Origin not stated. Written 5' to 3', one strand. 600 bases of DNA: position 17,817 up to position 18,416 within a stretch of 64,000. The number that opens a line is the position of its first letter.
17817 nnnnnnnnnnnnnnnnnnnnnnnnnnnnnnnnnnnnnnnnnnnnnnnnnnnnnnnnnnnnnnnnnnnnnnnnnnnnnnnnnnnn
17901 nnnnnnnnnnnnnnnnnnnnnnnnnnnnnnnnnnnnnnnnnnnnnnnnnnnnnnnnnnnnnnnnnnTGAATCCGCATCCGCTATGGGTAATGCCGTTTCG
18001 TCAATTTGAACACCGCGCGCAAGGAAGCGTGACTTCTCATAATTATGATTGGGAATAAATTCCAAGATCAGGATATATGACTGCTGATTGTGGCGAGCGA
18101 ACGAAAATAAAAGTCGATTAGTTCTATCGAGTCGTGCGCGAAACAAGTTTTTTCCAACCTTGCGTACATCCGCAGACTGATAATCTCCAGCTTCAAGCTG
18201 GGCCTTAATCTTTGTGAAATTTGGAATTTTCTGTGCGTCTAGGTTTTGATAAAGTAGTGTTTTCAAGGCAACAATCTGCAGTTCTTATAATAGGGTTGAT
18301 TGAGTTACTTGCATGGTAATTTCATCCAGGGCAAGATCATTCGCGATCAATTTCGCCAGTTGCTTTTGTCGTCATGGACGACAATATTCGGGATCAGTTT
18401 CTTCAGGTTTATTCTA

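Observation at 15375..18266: Stand-alone 963-aa SF1 helicase combining a RelE/ParE-like N-terminal domain with C-terminal ankyrin repeats, next to an IS end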

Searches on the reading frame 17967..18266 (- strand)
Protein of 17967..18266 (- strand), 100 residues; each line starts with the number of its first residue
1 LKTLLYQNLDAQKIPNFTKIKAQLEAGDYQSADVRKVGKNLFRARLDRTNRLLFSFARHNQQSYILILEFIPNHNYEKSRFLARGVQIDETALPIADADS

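Call 27: search_solved_structures(query=A2, max_evalue=10, show_alignments=3)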
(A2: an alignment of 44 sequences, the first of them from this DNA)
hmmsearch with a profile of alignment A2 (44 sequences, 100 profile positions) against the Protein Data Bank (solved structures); distinct sequences matched with E-value up to 10: 5.
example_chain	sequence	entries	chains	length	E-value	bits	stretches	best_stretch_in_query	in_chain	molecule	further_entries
5zqm_A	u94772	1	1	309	0.52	13.4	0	8-56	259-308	Katanin p60 ATPase-containing subunit A1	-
5zql_B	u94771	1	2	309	0.52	13.4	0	8-57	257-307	Katanin p60 ATPase-containing subunit A1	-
9v1i_ln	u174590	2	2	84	0.69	13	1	5-45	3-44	60S ribosomal protein L38, putative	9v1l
9iho_o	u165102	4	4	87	0.7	12.9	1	45-90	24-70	NADH dehydrogenase [ubiquinone] 1 beta subcomplex subunit 7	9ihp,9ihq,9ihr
7z5u_A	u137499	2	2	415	0.82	12.7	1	8-79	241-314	Collagenase ColG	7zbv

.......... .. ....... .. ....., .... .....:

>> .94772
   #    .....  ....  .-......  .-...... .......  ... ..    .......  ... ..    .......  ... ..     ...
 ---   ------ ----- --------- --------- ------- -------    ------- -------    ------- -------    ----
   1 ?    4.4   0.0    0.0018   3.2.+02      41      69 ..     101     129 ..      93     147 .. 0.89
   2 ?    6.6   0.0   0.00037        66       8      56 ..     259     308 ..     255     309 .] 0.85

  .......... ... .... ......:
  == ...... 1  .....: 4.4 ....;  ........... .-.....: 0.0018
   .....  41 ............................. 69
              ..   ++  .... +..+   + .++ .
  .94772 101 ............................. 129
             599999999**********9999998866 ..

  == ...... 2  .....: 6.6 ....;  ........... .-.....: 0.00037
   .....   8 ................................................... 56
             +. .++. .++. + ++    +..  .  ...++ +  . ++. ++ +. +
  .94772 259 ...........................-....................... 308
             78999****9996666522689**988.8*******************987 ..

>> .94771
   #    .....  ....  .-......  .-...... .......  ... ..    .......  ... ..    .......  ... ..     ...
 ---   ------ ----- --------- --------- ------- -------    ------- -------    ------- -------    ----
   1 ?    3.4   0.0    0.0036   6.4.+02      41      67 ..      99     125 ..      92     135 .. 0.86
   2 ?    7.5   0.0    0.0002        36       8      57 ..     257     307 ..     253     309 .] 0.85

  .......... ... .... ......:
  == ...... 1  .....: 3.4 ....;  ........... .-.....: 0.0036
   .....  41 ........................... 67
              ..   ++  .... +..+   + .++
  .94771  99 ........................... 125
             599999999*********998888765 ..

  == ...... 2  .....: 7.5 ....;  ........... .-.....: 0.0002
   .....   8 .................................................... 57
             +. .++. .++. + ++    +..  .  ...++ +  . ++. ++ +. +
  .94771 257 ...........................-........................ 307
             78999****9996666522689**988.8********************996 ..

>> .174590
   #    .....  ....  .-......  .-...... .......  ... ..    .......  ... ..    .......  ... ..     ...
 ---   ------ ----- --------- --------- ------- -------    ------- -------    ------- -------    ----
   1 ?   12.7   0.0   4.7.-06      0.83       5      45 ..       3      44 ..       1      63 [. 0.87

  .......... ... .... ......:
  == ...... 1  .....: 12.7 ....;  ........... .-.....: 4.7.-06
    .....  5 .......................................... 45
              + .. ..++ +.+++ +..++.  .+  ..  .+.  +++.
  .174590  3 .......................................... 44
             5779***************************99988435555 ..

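Call 28: search_protein_families(library=pfam, alignment_id=A2, max_evalue=10)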
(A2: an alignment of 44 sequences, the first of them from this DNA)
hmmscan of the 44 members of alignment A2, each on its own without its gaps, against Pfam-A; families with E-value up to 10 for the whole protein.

A. member 1, seq(100 aa): 3 families
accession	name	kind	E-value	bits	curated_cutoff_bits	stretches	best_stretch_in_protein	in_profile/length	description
PF16887.10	DUF5081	-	0.062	12.8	27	1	48-77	82-111/231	Domain of unknown function (DUF5081)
PF17829.7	GH115_C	-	0.12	12.7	24.1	1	46-93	52-99/172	Glycosyl hydrolase family 115 C-terminal domain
PF07657.19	MNNL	-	0.12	12.3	22.5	1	29-81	62-118/157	N terminus of Notch ligand C2-like domain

B. families by the number of members that match (of 44 scanned): 15 families
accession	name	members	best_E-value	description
PF05676.18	NDUF_B7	3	0.0042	NADH-ubiquinone oxidoreductase B18 subunit (NDUFB7)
PF18150.6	DUF5600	3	0.095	Domain of unknown function (DUF5600)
PF07657.19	MNNL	3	0.12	N terminus of Notch ligand C2-like domain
PF00990.26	GGDEF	2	0.15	Diguanylate cyclase, GGDEF domain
PF14633.12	SH2_2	1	0.019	SH2 domain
PF16887.10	DUF5081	1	0.062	Domain of unknown function (DUF5081)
PF17829.7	GH115_C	1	0.12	Glycosyl hydrolase family 115 C-terminal domain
PF05168.19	HEPN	1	0.15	HEPN domain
PF08988.15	T3SS_needle_E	1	0.15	Type III secretion system, cytoplasmic E component of needle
PF20600.3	ExoX-like_C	1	0.17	Exodeoxyribonuclease X-like C-terminal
PF00762.24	Ferrochelatase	1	0.18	Ferrochelatase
PF24732.2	ParE_like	1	0.2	ParE-like toxin domain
PF05705.20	DUF829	1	0.22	Eukaryotic protein of unknown function (DUF829)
PF23193.1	NOMO_3rd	1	0.3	NOMO third transthyretin-like domain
PF03999.17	MAP65_ASE1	1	0.31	Microtubule associated protein (MAP65/ASE1 family)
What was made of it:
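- On RelE/ParE toxin superfamily (N-domain): Only 1 of 44 members touches ParE_like, at E=0.2 (call 28).
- Closest known: RelE/YoeB/HigB type II toxin mRNA interferases. Different: It is below every Pfam/PDB sequence threshold (calls 27, 28).
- Checked: The N-terminal RelE/ParE-like idea is not supported by Pfam or PDB sequence searches (calls 27, 28).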

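Call 30: predict_structure(alignment_id=A2)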
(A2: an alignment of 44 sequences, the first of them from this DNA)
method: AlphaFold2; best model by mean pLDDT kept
length: 100 residues; sequences in the alignment: 44
mean_pLDDT: 85.3   pTM: 0.77
mean pLDDT of the five models: 85.3, 83.5, 83.3, 81.8, 80.4
residues with pLDDT >= 90: 49; 70-90: 40; 50-70: 7; < 50: 4
segments of 3 or more residues with pLDDT < 50: 97-100
pLDDT, mean of each block of 10 residues (from residue 1): 86 92 95 92 93 89 89 87 78 52
secondary structure, 60 per line:
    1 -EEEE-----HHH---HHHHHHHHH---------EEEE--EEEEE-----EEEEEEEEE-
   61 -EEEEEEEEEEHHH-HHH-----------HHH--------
elements in order: E2-5 H17-25 E35-38 E41-45 E51-59 E62-71
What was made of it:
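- On RelE/ParE toxin superfamily (N-domain): The AF2 model is confident (pLDDT 85; call 30).
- Closest known: RelE/YoeB/HigB type II toxin mRNA interferases. Different: The helical layer is shortened to one predicted helix (call 30).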

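Call 35: fold_search(model_id=the predicted structure, library=pdb)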
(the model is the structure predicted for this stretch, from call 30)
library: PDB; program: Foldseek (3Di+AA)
matches with E <= 10: 1014; with E <= 0.001: 0
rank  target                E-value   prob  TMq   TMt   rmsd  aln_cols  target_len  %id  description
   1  6n90_A                5.0e-03  1.00  0.48  0.54   5.1        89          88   10  YoeB/ParE toxin from Agrobacterium tumefaciens (released 2019-11-06)
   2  6n90_B                6.1e-03  0.99  0.40  0.45   6.3        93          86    4  YoeB/ParE toxin from Agrobacterium tumefaciens (released 2019-11-06)
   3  7xbj_A                1.8e-02  0.99  0.37  0.14   2.8        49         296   22  Txp40, an insecticidal toxin protein from Xenorhabdus nematophila (released 2023-03-29)
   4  7xbj_B                3.1e-02  0.99  0.43  0.17   3.2        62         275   19  Txp40, an insecticidal toxin protein from Xenorhabdus nematophila (released 2023-03-29)
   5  7v5y_E                4.2e-02  0.90  0.43  0.48   5.3        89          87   16  Crystal structure of hexameric complex of Sa2YoeB-Sa2YefM toxin-antitoxin from Staphylococcus aureus (released 2021-12-15)
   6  9chl_B                4.5e-02  0.89  0.41  0.45   4.9        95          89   14  P. vulgaris tetrameric HigBA- operator 2 DNA (released 2025-07-02)
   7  7v6w_E                5.5e-02  0.87  0.42  0.46   5.3        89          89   17  Crystal structure of heterohexameric Sa2YoeB-Sa2YefM complex bound to 26bp-DNA (released 2021-12-15)
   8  7v6w_F                5.8e-02  0.85  0.43  0.48   5.3        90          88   16  Crystal structure of heterohexameric Sa2YoeB-Sa2YefM complex bound to 26bp-DNA (released 2021-12-15)
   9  2otr_MODEL_1_A        8.1e-02  0.93  0.49  0.53   4.4        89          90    7  Solution Structure of Conserved Hypothetical Protein HP0892 from Helicobacter pylori (released 2007-12-18)
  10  5msm_E                1.0e-01  0.44  0.34  0.29   8.8       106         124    7  Structure of the Dcc1-Ctf8-Ctf18C Trimer (released 2017-02-15)
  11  5okc_H                1.3e-01  0.08  0.20  0.16  12.2        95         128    6  Crystal structure of the Ctf18-1-8 module from Ctf18-RFC (released 2017-12-20)
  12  3t4n_B                1.4e-01  0.30  0.29  0.28  12.5        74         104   14  Structure of the regulatory fragment of Saccharomyces cerevisiae AMPK in complex with ADP (released 2011-11-09)
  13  6elz_m                1.8e-01  0.75  0.33  0.06   3.1        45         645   18  State E (TAP-Flag-Ytm1 E80A) - Visualizing the assembly pathway of nucleolar pre-60S ribosomes (released 2017-12-27)
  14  8sok_B                1.8e-01  0.15  0.22  0.07  12.0        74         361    9  Cryo-EM structure of human CST bound to POT1(ESDL)/TPP1 in the presence of telomeric ssDNA (released 2023-06-07)
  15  8rk2_B                1.9e-01  0.13  0.18  0.17   9.9        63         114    5  Human Replication protein A (RPA; trimeric core) - ssDNA complex (released 2024-04-24)
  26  5ja9_D                4.6e-01  0.28  0.42  0.42   5.3        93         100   11  Crystal structure of the HigB2 toxin in complex with Nb6 (released 2017-04-05)
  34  5ja9_C                6.4e-01  0.51  0.52  0.52   4.4        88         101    9  Crystal structure of the HigB2 toxin in complex with Nb6 (released 2017-04-05)
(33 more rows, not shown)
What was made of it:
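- On RelE/ParE toxin superfamily (N-domain): Foldseek's best full-domain PDB hits are YoeB/ParE, YoeB, HigB, HP0892 and HigB2, with probabilities up to 1.00 and TM 0.48-0.54 (call 35).
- Closest known: RelE/YoeB/HigB type II toxin mRNA interferases. Same: The best full-domain structural matches are 6n90, 7v5y, 9chl, 2otr and 5ja9 (call 35).
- The N-domain model's best full-domain PDB matches are RelE/ParE-superfamily toxins (call 35).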

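Call 78: search_protein_representatives(alignment_id=A2)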
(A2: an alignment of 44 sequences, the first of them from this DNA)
Query: 44 sequences, 100 profile positions. Proteins with E-value up to 0.001 (for the whole library): 608; up to 1e-10: 272; up to 1e-30: 18. The best 150 are listed.
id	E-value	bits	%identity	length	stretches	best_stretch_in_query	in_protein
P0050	1.3e-42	159.7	-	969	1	1-98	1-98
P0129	8.2e-40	150.8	-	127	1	1-98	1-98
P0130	1.1e-39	150.4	-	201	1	1-98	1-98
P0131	5.0e-39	148.2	-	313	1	1-91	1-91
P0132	1.3e-38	146.9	-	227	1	1-97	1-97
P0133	2.1e-38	146.2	-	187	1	1-98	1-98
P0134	4.1e-37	142.1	-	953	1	1-98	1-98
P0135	6.5e-37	141.4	-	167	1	1-96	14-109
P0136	5.7e-36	138.4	-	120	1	1-88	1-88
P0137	7.2e-36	138.1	-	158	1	1-97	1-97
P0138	7.3e-36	138.1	-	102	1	20-98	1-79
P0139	9.4e-36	137.7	-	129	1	1-80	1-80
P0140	1.1e-35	137.6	-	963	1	1-98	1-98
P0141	1.2e-35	137.4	-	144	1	1-97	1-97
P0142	5.6e-33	128.8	-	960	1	1-98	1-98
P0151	2.9e-27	110.5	-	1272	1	1-95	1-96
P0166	4.5e-25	103.4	-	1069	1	1-98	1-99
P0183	4.7e-24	100.2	-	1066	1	1-95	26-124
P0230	1.6e-21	92.1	-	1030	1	2-99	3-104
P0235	2.4e-21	91.5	-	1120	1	1-97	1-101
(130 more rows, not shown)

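Call 95: fold_search(model_id=the predicted structure, library=viral)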
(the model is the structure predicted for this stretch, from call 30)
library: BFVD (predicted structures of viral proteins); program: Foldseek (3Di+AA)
matches with E <= 10: 1132; with E <= 0.001: 0
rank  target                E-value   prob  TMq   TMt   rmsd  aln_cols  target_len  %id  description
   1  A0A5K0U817            9.5e-03  0.69  0.27  0.22  10.8        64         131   16  Uncharacterized protein [Yasminevirus sp. GU-2018]
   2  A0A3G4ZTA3            6.6e-02  0.57  0.34  0.34  11.3        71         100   13  Uncharacterized protein [Edafosvirus sp.]
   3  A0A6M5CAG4            9.8e-02  0.38  0.28  0.28   7.6        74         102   12  (no name in the UniProt tables at hand)
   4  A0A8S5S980            1.1e-01  0.54  0.44  0.38   5.8        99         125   18  Uncharacterized protein [Phage sp. ctGns7]
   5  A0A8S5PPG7            1.4e-01  0.35  0.29  0.39  10.2        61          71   16  Thoeris anti-defense 2-like domain-containing protein [Myoviridae sp. ctwwN25]
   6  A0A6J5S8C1            1.9e-01  0.77  0.37  0.46   3.4        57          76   16  Uncharacterized protein [uncultured Caudovirales phage]
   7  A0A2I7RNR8            1.9e-01  0.47  0.29  0.23   7.7        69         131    9  (no name in the UniProt tables at hand)
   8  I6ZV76                2.0e-01  0.35  0.30  0.31   8.3        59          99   17  Putative phage protein [Aeromonas phage Aes012]
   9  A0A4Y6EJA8            2.1e-01  0.20  0.29  0.32  12.5        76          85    9  Uncharacterized protein [Vibrio phage Pontus]
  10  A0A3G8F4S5            2.1e-01  0.12  0.23  0.27  11.0        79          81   16  (no name in the UniProt tables at hand)
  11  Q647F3                2.3e-01  0.38  0.30  0.43   4.4        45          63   20  Uncharacterized protein [Thermoproteus tenax spherical virus 1]
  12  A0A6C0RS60            2.4e-01  0.57  0.33  0.19   6.4        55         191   20  (no name in the UniProt tables at hand)
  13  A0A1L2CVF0            2.4e-01  0.10  0.23  0.15  11.0        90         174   10  Uncharacterized protein [Pectobacterium phage vB_PcaM_CBB]
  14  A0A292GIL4            2.4e-01  0.07  0.20  0.19  11.2        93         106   14  (no name in the UniProt tables at hand)
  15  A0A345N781            2.4e-01  0.03  0.17  0.09  16.8       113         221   12  (no name in the UniProt tables at hand)
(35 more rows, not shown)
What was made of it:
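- Tried and rejected: The BFVD search was uninformative (call 95).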

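Call 107: search_protein_families(library=pfam, proteins=[P0151, P0235, P0166, P0183, P0230], max_evalue=0.0001)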
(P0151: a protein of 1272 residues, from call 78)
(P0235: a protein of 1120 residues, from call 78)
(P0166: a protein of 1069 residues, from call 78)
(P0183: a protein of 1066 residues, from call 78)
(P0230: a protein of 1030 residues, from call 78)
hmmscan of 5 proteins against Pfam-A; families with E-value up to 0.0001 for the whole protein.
P0151 (1272 aa): 3 families
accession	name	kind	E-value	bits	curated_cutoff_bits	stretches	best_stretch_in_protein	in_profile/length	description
PF13245.12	AAA_19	-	1.2e-06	29.2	25.1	1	132-350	4-130/134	AAA domain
PF01443.25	Viral_helicase1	-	3.4e-05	24.2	21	0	278-485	26-195/228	Viral superfamily 1 RNA helicase core domain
PF13538.12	UvrD_C_2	-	5.1e-05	23.5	27.4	0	469-494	4-29/52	UvrD-like helicase C-terminal domain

P0235 (1120 aa): 6 families
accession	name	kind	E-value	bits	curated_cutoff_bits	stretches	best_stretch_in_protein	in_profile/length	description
PF12796.13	Ank_2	-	4.7e-09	37.1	27.3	1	702-758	15-66/90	Ankyrin repeats (3 copies)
PF00580.27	UvrD-helicase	-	4.6e-08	33.5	23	0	312-360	204-252/271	UvrD/REP helicase N-terminal domain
PF13245.12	AAA_19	-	2.1e-07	31.6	25.1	1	317-360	87-130/134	AAA domain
PF01443.25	Viral_helicase1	-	3e-07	30.9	21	0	291-406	29-139/228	Viral superfamily 1 RNA helicase core domain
PF00023.36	Ank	-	1.2e-05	25.7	21.1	1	720-749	3-32/33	Ankyrin repeat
PF13606.12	Ank_3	-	9.6e-05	22.9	22.3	0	719-743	2-26/30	Ankyrin repeat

P0166 (1069 aa): 5 families
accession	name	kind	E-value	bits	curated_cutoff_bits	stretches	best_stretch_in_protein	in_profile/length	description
PF13245.12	AAA_19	-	5.4e-08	33.5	25.1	0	316-356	90-130/134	AAA domain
PF01443.25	Viral_helicase1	-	2e-07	31.5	21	0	306-418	47-139/228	Viral superfamily 1 RNA helicase core domain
PF00580.27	UvrD-helicase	-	1.2e-06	28.9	23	0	313-357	209-253/271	UvrD/REP helicase N-terminal domain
PF12796.13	Ank_2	-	5.9e-06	27.2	27.3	1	699-754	12-66/90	Ankyrin repeats (3 copies)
PF13401.12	AAA_22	-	8.8e-05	23.3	27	0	143-351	7-123/130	AAA domain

P0183 (1066 aa): 7 families
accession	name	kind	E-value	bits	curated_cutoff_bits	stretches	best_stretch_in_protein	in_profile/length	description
PF01443.25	Viral_helicase1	-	6.1e-08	33.2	21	1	335-519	50-196/228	Viral superfamily 1 RNA helicase core domain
PF00580.27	UvrD-helicase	-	7.3e-08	32.9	23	0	339-382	209-252/271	UvrD/REP helicase N-terminal domain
PF13245.12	AAA_19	-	3.5e-06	27.7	25.1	0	342-382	90-130/134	AAA domain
PF00023.36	Ank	-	8.3e-06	26.3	21.1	1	743-772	3-32/33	Ankyrin repeat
PF02562.22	PhoH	-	1.2e-05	25.4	27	0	345-385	122-162/205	PhoH-like protein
PF09848.15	SLFN-g3_helicase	-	2.1e-05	24.4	24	0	339-433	76-179/354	Schlafen group 3, DNA/RNA helicase domain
PF12796.13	Ank_2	-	6.3e-05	23.9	27.3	0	714-772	34-90/90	Ankyrin repeats (3 copies)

P0230 (1030 aa): 8 families
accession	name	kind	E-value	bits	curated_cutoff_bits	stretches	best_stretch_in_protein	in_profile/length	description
PF00580.27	UvrD-helicase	-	1e-10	42.2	23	1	238-356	126-252/271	UvrD/REP helicase N-terminal domain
PF12796.13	Ank_2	-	5.6e-09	36.9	27.3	1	699-759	11-70/90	Ankyrin repeats (3 copies)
PF01443.25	Viral_helicase1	-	2.7e-08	34.4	21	0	313-494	55-197/228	Viral superfamily 1 RNA helicase core domain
PF13245.12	AAA_19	-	5.4e-08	33.5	25.1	1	138-356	4-130/134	AAA domain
PF00023.36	Ank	-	3.2e-06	27.6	21.1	0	717-747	3-33/33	Ankyrin repeat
PF13538.12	UvrD_C_2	-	5.2e-06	26.7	27.4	0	539-557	34-52/52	UvrD-like helicase C-terminal domain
PF13401.12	AAA_22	-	7.1e-05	23.6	27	0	145-187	7-50/130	AAA domain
PF13606.12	Ank_3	-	9.3e-05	22.9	22.3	0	717-743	3-29/30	Ankyrin repeat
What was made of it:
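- On Ankyrin-repeat proteins (C-terminal region): Homologues pass the cut-offs (P0235 Ank_2 37.1 bits, Ank 25.7 bits; call 107).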
